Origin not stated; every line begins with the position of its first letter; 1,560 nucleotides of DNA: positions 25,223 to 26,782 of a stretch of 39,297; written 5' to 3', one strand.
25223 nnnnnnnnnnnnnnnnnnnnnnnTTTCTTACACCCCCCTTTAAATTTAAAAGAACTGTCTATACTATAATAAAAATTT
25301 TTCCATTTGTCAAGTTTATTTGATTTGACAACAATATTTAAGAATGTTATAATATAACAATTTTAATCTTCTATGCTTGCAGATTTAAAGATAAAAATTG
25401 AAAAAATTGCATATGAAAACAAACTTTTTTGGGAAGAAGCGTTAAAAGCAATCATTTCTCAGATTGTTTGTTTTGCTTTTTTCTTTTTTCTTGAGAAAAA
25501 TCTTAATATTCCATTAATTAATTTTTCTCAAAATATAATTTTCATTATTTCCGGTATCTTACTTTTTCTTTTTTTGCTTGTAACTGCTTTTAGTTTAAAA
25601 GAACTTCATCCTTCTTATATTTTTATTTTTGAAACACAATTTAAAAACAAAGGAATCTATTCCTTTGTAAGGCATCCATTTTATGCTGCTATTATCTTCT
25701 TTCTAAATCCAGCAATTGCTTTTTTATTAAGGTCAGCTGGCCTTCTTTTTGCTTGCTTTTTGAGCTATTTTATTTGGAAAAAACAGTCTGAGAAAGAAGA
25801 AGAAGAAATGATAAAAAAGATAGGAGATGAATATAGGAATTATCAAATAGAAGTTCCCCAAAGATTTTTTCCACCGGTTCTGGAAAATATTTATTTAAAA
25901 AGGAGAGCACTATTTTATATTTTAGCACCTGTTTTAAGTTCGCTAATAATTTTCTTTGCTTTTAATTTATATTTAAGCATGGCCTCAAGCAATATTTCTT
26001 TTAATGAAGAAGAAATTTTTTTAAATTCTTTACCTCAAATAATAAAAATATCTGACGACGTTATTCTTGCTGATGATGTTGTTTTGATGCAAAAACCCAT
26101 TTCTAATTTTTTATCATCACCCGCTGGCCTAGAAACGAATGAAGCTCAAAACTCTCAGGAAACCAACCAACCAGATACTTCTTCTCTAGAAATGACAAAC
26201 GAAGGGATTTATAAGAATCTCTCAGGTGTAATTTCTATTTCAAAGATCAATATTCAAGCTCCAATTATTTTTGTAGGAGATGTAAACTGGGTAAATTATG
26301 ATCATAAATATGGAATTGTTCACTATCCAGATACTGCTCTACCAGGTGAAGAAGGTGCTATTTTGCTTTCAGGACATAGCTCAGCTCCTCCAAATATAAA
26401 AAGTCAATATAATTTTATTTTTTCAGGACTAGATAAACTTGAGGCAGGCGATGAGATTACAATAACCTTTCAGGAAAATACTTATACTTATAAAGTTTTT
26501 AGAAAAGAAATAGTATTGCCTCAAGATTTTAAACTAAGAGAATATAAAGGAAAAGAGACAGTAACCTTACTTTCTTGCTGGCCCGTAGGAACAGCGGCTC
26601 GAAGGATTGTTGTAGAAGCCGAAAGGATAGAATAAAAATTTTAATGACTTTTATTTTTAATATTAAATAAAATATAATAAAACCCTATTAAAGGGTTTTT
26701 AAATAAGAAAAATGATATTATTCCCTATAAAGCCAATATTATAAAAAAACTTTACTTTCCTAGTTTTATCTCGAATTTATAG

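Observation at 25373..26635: ICMT/PEMT-like membrane methyltransferase fused to a sortase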

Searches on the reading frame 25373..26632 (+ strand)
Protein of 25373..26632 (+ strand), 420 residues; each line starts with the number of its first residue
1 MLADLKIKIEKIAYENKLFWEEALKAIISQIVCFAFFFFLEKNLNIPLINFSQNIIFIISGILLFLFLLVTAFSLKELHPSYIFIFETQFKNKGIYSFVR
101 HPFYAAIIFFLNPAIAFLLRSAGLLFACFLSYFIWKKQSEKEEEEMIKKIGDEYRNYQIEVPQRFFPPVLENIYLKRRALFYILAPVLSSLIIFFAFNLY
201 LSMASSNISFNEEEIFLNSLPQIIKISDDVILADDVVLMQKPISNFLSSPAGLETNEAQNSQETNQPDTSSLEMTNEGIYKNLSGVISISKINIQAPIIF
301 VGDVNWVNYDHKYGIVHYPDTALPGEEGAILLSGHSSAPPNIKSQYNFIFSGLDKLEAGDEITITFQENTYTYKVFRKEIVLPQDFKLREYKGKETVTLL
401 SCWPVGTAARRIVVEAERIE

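Call 3: search_protein_families(library=pfam, proteins=[window:25373-26632:+], max_evalue=1)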
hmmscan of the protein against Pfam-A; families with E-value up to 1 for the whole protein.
window:25373-26632:+ (420 aa): 4 families
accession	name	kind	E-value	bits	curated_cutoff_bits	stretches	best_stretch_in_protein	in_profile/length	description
PF04203.18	Sortase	-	1.3e-23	83.5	26.6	1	287-418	1-124/125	Sortase domain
PF04140.19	ICMT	-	0.00012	22.9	24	1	68-147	12-94/95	Isoprenylcysteine carboxyl methyltransferase (ICMT) family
PF04191.18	PEMT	-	0.029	15.3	25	1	84-149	35-100/105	Phospholipid methyltransferase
PF06966.17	DUF1295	-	0.061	13.2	20.4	1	88-159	153-233/235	Protein of unknown function (DUF1295)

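Call 4: search_protein_families(library=ncbifam, proteins=[window:25373-26632:+], max_evalue=1)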
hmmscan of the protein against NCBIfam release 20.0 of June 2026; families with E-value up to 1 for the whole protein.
window:25373-26632:+ (420 aa): 10 families
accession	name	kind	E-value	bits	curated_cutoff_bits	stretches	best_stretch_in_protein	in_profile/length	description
NF033745.1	class_C_sortase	subfamily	4.4e-21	75.6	160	1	260-418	74-220/220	class C sortase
NF058671.1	sortase_SrtD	exception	1.5e-19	70.4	140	1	257-417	37-186/187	class D sortase, LPxTATN-specific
TIGR01076.1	sortase_fam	subfamily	2.3e-18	66.3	39.35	1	285-419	1-128/136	sortase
NF033746.1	class_D_sortase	subfamily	2.5e-17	63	165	1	284-419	10-134/135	class D sortase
NF033747.1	class_E_sortase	subfamily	2.7e-14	53.5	160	1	260-417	47-204/211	class E sortase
NF040696.1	isopcys_mtase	equivalog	5.2e-09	36.2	160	1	87-167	109-188/190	protein-S-isoprenylcysteine O-methyltransferase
NF045656.1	MeththiolMtaseMddA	equivalog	4.9e-08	32.6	270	1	85-162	160-234/238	methanethiol S-methyltransferase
TIGR03784.1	marine_sortase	equivalog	1e-05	25.2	158.25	1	318-413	81-171/174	class GN sortase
NF033748.1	class_F_sortase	subfamily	4.3e-05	23.2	166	1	287-390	14-118/155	class F sortase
TIGR04571.1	LmtA_Leptospira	exception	0.043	13.5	325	1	90-169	88-166/252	lipid A Kdo2 1-phosphate O-methyltransferase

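Call 5: find_homologous_proteins(query=window:25373-26632:+)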
Query window:25373-26632:+ (420 aa): 21 proteins with E <= 0.001 among 8000 candidates.
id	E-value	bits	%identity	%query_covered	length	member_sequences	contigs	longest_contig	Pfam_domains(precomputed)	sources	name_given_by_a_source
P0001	8.3e-273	923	100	100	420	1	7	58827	PF04203.19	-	-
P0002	5.8e-148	511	57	100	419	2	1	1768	PF04203.19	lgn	-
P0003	1.5e-122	428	64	35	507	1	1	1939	PF04203.19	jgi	-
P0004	6.7e-120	419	69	35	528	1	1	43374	PF04203.19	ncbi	-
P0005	3.3e-102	361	44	100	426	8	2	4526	PF04203.19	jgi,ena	-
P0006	1.6e-100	355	45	100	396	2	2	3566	PF04203.19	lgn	-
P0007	1.8e-100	355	45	100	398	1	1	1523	PF04203.19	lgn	-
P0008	1.9e-99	352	44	100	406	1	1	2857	PF04203.19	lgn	-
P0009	2.2e-97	345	41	100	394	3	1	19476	PF04140.20,PF04191.19,PF04203.19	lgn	-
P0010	2.4e-68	249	73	35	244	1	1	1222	PF04203.19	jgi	jgi:LPXTG-site transpeptidase (sortase) family protein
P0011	5.1e-35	140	31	78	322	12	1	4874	PF04203.19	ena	-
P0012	2.7e-24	104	46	31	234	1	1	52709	PF04203.19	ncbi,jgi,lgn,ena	-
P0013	3.2e-24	104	44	31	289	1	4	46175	PF04203.19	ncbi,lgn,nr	ncbi:MAG: sortase [Candidatus Aenigmarchaeota archaeon]|nr:sortase [Candidatus Aenigmarchaeota archa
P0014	6.0e-23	100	40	41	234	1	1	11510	PF04203.19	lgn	-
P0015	1.6e-21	95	40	34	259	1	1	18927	PF04203.19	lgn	-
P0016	1.8e-18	85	34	39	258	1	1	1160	PF04203.19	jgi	jgi:sortase A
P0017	6.3e-18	83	36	32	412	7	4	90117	PF04203.19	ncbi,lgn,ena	-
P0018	4.8e-17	80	38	35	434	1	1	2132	PF04203.19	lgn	-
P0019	5.1e-15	74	37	35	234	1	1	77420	PF04203.19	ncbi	-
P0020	3.8e-12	64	39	32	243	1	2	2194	PF04203.19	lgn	-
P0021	2.7e-11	61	39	25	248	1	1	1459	PF04203.19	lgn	-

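Call 11: find_encoding_contigs(protein=P0004, flank=10000, max_places=3)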
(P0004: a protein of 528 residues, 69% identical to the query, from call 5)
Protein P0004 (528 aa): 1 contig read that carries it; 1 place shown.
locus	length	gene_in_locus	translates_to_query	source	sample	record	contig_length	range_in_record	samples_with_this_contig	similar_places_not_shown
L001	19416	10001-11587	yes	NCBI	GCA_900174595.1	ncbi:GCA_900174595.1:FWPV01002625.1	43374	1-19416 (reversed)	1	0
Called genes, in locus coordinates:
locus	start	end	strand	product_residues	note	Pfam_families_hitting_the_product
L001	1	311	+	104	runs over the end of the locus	-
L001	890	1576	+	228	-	-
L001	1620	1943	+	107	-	-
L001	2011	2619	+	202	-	-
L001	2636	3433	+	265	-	PF00106:adh_short, PF13561:adh_short_C2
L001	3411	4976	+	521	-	PF25852:DUF6242_C (faint)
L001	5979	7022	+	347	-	PF01142:TruD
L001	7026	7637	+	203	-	-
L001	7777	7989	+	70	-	-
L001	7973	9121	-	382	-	PF01180:DHO_dh, PF03060:NMO (faint), PF00037:Fer4 (weak), PF12797:Fer4_2 (faint), PF13237:Fer4_10 (weak), PF14697:Fer4_21, PF12838:Fer4_7, PF13187:Fer4_9, +2 more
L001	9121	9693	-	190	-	-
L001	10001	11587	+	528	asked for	PF04203:Sortase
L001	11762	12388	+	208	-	-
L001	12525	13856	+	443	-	-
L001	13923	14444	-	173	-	-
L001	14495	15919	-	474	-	PF01425:Amidase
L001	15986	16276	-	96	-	PF02686:GatC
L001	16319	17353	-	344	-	PF00022:Actin (weak), PF06723:MreB_Mbl, PF00012:HSP70, PF14450:FtsA, PF23717:DUF7159 (weak)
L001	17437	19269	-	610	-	PF13230:GATase_4 (weak), PF13522:GATase_6, PF13537:GATase_7, PF01380:SIS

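Call 13: find_encoding_contigs(protein=P0009, flank=10000, max_places=3)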
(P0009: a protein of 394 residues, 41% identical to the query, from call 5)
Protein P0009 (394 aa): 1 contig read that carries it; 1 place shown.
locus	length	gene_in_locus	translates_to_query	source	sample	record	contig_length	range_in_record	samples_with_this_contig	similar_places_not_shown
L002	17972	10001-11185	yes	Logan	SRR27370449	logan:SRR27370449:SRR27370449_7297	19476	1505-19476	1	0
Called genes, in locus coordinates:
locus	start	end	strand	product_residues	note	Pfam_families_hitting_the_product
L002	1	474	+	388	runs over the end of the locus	PF02618:YceG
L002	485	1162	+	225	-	PF01965:DJ-1_PfpI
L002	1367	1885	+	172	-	PF00466:Ribosomal_L10, PF27436:RL10_C (weak)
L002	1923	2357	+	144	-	PF16320:Ribosomal_L12_N, PF00542:Ribosomal_L12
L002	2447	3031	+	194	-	-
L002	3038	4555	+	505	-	PF25852:DUF6242_C (faint), PF05345:He_PIG (weak)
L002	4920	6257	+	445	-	PF00376:MerR (weak), PF12728:HTH_17 (faint), PF13411:MerR_1 (weak), PF01326:PPDK_N, PF00391:PEP-utilizers (weak)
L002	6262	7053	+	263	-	-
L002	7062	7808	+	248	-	PF01887:SAM_HAT_N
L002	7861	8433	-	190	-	-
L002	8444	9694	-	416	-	PF00579:tRNA-synt_1b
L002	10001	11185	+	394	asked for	PF04140:ICMT (weak), PF04191:PEMT (weak), PF04203:Sortase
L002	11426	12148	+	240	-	-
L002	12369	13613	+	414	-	-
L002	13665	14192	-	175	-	-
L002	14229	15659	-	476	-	PF01425:Amidase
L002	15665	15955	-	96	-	PF02686:GatC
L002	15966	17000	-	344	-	PF00022:Actin (weak), PF06723:MreB_Mbl, PF00012:HSP70, PF23717:DUF7159 (faint), PF14450:FtsA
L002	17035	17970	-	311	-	?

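Call 16: find_related_loci(query=A1, collection=genome_contigs, flank=6000)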
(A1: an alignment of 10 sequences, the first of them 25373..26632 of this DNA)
Query A1 (420 aa) in genome_contigs; peptide patterns used: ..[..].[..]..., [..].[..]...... (x = any residue, [..] = any of these).
61 stretches matched a pattern; 1 encode a relative of the query (tblastn E <= 1e-3); 1 distinct loci.
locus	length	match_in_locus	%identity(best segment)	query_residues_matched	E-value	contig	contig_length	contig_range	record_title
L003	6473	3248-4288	32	56-420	2e-42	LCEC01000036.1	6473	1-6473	MAG: Parcubacteria group bacterium GW2011_GWB1_42_6 UV34_C0036, whole genome shotgun sequence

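Call 17: search_protein_representatives(alignment_id=A1)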
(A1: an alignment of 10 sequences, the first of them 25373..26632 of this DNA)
Query: 10 sequences, 399 profile positions. Proteins with E-value up to 0.001 (for the whole library): 22209; up to 1e-10: 4722; up to 1e-30: 332. The best 150 are listed.
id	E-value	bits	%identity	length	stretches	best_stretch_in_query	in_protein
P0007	1.7e-189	646.6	-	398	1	1-397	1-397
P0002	3.0e-178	609.5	-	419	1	1-399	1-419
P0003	2.0e-177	606.9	-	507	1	1-399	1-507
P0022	9.8e-104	364.2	-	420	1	6-399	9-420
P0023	2.9e-90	319.8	-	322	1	49-398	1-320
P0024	2.6e-84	300.3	-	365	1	24-399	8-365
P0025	4.1e-84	299.6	-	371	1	24-399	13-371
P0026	1.5e-83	297.7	-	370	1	24-398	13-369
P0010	1.2e-77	278.3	-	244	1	188-399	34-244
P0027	5.1e-75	269.6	-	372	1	29-399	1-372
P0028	2.3e-68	247.8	-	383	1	38-398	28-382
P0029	4.3e-68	246.8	-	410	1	23-398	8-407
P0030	2.3e-67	244.4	-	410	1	28-398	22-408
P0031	1.1e-63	232.4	-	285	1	91-398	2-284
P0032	1.2e-61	225.6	-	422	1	27-398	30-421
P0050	4.5e-38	148.0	-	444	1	178-398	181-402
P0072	7.0e-36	140.8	-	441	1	174-398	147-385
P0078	1.3e-35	139.8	-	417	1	178-397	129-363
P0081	1.5e-35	139.7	-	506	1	178-398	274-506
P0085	1.8e-35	139.4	-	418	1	167-396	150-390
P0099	7.3e-35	137.4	-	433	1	179-398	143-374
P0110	2.0e-34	136.0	-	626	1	138-398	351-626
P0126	5.0e-34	134.7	-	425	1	167-395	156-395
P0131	7.0e-34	134.2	-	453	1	185-398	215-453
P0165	3.3e-33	132.0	-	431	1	180-398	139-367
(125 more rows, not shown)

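Call 27: predict_structure(alignment_id=A1)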
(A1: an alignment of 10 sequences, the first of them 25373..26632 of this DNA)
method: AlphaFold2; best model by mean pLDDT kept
length: 420 residues; sequences in the alignment: 10
mean_pLDDT: 65.7   pTM: 0.40
mean pLDDT of the five models: 65.7, 65.6, 65.4, 64.8, 64.0
residues with pLDDT >= 90: 66; 70-90: 139; 50-70: 124; < 50: 91
segments of 3 or more residues with pLDDT < 50: 78-80, 161-174, 205-270
pLDDT, mean of each block of 10 residues (from residue 1): 52 53 72 86 81 70 73 58 51 55 65 75 81 73 62 57 45 49 54 57 41 30 28 22 24 24 35 74 89 91 79 87 91 80 76 89 94 94 84 91 72 91
secondary structure, 60 per line:
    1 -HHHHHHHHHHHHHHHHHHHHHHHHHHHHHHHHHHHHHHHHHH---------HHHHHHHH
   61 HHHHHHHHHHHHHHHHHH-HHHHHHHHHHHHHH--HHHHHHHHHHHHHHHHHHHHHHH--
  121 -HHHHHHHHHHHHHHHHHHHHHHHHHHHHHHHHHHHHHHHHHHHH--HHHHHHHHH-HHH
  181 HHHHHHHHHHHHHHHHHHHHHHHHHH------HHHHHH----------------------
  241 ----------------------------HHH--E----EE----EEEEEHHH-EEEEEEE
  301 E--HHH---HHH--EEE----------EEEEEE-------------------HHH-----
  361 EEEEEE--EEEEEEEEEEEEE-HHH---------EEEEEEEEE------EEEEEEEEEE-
elements in order: H2-43 H53-78 H80-93 H96-118 H122-165 H168-176 H178-206 H213-218 E285-289 E294-301 E315-317 E328-333 E361-366 E369-381 E395-403 E410-419

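Call 31: fold_search(model_id=the predicted structure, library=pdb)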
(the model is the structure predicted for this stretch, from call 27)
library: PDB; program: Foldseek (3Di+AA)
matches with E <= 10: 241; with E <= 0.001: 139
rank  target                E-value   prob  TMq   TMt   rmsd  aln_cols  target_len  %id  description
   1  6bwe_B                3.1e-12  1.00  0.28  0.61   2.5       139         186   30  Sortase A from Corynebacterium diphtheriae, lid mutant (released 2017-12-27)
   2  8t28                  4.9e-12  1.00  0.28  0.59   4.0       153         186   26  The crystal structure of SrtC2 sortase from Actinomyces oris (released 2024-04-17)
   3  9m4u_A                1.8e-11  1.00  0.27  0.64   3.1       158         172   28  Crystal Structure of Sortase E mutant P94A from Thermobifida fusca (released 2026-03-04)
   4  2xwg_B                2.3e-11  1.00  0.28  0.62   2.5       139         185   27  Crystal structure of sortase C-1 from Actinomyces oris (formerly Actinomyces naeslundii) (released 2011-02-23)
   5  4d70_A                2.3e-11  1.00  0.28  0.69   2.8       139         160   27  Structural, biophysical and biochemical analyses of a Clostridium perfringens Sortase D5 transpeptidase (released 2015-07-15)
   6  4d7w                  2.3e-11  1.00  0.30  0.61   5.6       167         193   30  Crystal structure of sortase C1 (SrtC1) from Streptococcus agalactiae (released 2015-08-19)
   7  2xwg_D                2.7e-11  1.00  0.28  0.62   2.6       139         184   27  Crystal structure of sortase C-1 from Actinomyces oris (formerly Actinomyces naeslundii) (released 2011-02-23)
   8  5k9a                  3.0e-11  1.00  0.28  0.54   2.7       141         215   30  Sortase A from Corynebacterium diphtheriae (released 2016-06-15)
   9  2xwg_E                3.2e-11  1.00  0.28  0.63   2.7       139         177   27  Crystal structure of sortase C-1 from Actinomyces oris (formerly Actinomyces naeslundii) (released 2011-02-23)
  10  9m5i_A                3.4e-11  1.00  0.26  0.64   4.0       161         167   24  Crystal Structure of the double mutant (P94A and Y128F) of Sortase E from Thermobifida fusca (released 2026-03-11)
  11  2xwg_C                4.0e-11  1.00  0.29  0.66   2.1       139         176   27  Crystal structure of sortase C-1 from Actinomyces oris (formerly Actinomyces naeslundii) (released 2011-02-23)
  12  2xwg_A                4.5e-11  1.00  0.28  0.62   2.7       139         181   27  Crystal structure of sortase C-1 from Actinomyces oris (formerly Actinomyces naeslundii) (released 2011-02-23)
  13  9m6n_A                4.5e-11  1.00  0.27  0.65   3.4       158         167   24  Crystal Structure of the double mutant (P94A and C222A) of Sortase E from Thermobifida fusca (released 2026-03-11)
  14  3o0p                  4.7e-11  1.00  0.28  0.59   3.4       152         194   30  Pilus-related Sortase C of Group B Streptococcus (released 2011-03-09)
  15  7d6t_A                5.0e-11  1.00  0.26  0.56   3.4       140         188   30  X-ray structure of Clostridium perfringens sortase C with the C-terminal cell wall sorting motif. (released 2021-06-02)
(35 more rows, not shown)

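Call 42: find_encoding_contigs(protein=P0011, flank=8000, max_places=3)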
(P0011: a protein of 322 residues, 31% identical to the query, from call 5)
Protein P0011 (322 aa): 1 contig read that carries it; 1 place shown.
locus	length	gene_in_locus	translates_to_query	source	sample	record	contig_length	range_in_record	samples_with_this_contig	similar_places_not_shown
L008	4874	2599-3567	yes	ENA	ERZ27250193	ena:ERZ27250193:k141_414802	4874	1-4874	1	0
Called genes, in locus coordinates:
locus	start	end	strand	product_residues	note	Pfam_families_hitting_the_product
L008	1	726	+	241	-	?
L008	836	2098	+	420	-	PF00374:NiFeSe_Hases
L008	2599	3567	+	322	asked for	PF04203:Sortase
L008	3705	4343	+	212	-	-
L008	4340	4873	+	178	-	?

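Call 43: find_encoding_contigs(protein=P0005, flank=8000, max_places=3)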
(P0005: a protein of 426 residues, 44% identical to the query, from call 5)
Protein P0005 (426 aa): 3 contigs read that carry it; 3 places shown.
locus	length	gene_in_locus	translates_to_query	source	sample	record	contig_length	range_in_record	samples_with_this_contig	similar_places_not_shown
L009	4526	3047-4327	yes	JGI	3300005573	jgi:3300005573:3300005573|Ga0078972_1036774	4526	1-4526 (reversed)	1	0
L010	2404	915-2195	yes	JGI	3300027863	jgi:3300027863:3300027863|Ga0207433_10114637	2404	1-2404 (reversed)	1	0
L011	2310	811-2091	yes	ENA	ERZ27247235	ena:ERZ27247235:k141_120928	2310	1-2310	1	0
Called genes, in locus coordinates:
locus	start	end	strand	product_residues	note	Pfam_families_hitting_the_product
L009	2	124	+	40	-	?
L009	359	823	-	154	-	PF18931:DUF5680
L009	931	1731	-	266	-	PF04055:Radical_SAM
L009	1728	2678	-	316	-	PF04055:Radical_SAM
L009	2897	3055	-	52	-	-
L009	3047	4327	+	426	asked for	PF04203:Sortase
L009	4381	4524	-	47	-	?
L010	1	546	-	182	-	?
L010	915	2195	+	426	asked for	PF04203:Sortase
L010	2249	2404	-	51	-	?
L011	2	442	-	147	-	?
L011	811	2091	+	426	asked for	PF04203:Sortase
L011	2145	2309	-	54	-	?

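Call 64: search_protein_families(library=pfam, proteins=[P0110, P0050, P0072, P0081, P0085, P0126, P0131, P0099, P0165, P0078], max_evalue=0.01)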
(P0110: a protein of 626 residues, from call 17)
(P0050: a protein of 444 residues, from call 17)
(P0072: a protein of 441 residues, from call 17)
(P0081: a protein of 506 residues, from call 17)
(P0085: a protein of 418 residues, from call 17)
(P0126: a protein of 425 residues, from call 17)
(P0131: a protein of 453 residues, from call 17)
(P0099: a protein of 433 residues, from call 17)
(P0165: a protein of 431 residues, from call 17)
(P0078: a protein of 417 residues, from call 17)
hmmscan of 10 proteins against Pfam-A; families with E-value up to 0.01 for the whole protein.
P0110 (626 aa): 1 family
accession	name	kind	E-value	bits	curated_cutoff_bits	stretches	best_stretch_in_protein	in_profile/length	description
PF04203.18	Sortase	-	2e-26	92.6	26.6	1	483-625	1-124/125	Sortase domain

P0050 (444 aa): 2 families
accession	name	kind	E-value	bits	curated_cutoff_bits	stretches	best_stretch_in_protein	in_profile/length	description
PF04203.18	Sortase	-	1.7e-24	86.4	26.6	1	268-399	1-122/125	Sortase domain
PF16118.10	DUF4834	-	0.00074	20.8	27.8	1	180-257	3-80/99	Domain of unknown function (DUF4834)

P0072 (441 aa): 1 family
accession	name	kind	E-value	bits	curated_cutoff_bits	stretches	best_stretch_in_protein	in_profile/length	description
PF04203.18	Sortase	-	4.4e-25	88.3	26.6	1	245-384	1-124/125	Sortase domain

P0081 (506 aa): 1 family
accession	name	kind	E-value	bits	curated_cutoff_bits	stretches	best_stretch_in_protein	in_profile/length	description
PF04203.18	Sortase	-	2e-26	92.7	26.6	1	361-505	1-124/125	Sortase domain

P0085 (418 aa): 1 family
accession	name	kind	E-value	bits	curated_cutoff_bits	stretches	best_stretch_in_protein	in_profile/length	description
PF04203.18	Sortase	-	2.1e-26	92.5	26.6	1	246-391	1-124/125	Sortase domain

P0126 (425 aa): 1 family
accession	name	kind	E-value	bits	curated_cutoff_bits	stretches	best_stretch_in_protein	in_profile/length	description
PF04203.18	Sortase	-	7.3e-27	94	26.6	1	257-396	1-123/125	Sortase domain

P0131 (453 aa): 1 family
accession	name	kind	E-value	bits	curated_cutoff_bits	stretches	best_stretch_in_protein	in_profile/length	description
PF04203.18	Sortase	-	3.5e-24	85.4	26.6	1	318-452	1-124/125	Sortase domain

P0099 (433 aa): 1 family
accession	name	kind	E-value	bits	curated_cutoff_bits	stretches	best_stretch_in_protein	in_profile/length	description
PF04203.18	Sortase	-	4.7e-27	94.7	26.6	1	235-373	2-124/125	Sortase domain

P0165 (431 aa): 1 family
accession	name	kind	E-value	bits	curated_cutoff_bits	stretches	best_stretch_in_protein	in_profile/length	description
PF04203.18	Sortase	-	1.3e-25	89.9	26.6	1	225-367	1-125/125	Sortase domain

P0078 (417 aa): 1 family
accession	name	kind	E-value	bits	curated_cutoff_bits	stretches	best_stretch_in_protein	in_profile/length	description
PF04203.18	Sortase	-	1.3e-26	93.3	26.6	1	226-363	3-124/125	Sortase domain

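Call 65: search_protein_families(library=pfam, alignment_id=A2, max_evalue=0.01)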
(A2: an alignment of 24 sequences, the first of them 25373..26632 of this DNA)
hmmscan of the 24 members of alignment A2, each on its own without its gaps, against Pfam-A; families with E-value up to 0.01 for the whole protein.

A. member 1, window:25373-26632:+ (420 aa): 2 families
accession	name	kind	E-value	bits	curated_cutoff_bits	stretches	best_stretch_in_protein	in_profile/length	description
PF04203.18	Sortase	-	1.3e-23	83.5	26.6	1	287-418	1-124/125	Sortase domain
PF04140.19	ICMT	-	0.00012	22.9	24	1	68-147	12-94/95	Isoprenylcysteine carboxyl methyltransferase (ICMT) family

B. families by the number of members that match (of 24 scanned): 6 families
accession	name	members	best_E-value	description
PF04203.18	Sortase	24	4.7e-26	Sortase domain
PF04191.18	PEMT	15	2.7e-07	Phospholipid methyltransferase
PF04140.19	ICMT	14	6.9e-06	Isoprenylcysteine carboxyl methyltransferase (ICMT) family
PF06966.17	DUF1295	2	0.00028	Protein of unknown function (DUF1295)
PF19511.4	TrbL_5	1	0.0014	Conjugal transfer protein TrbL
PF00746.26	Gram_pos_anchor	1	0.0021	LPXTG cell wall anchor motif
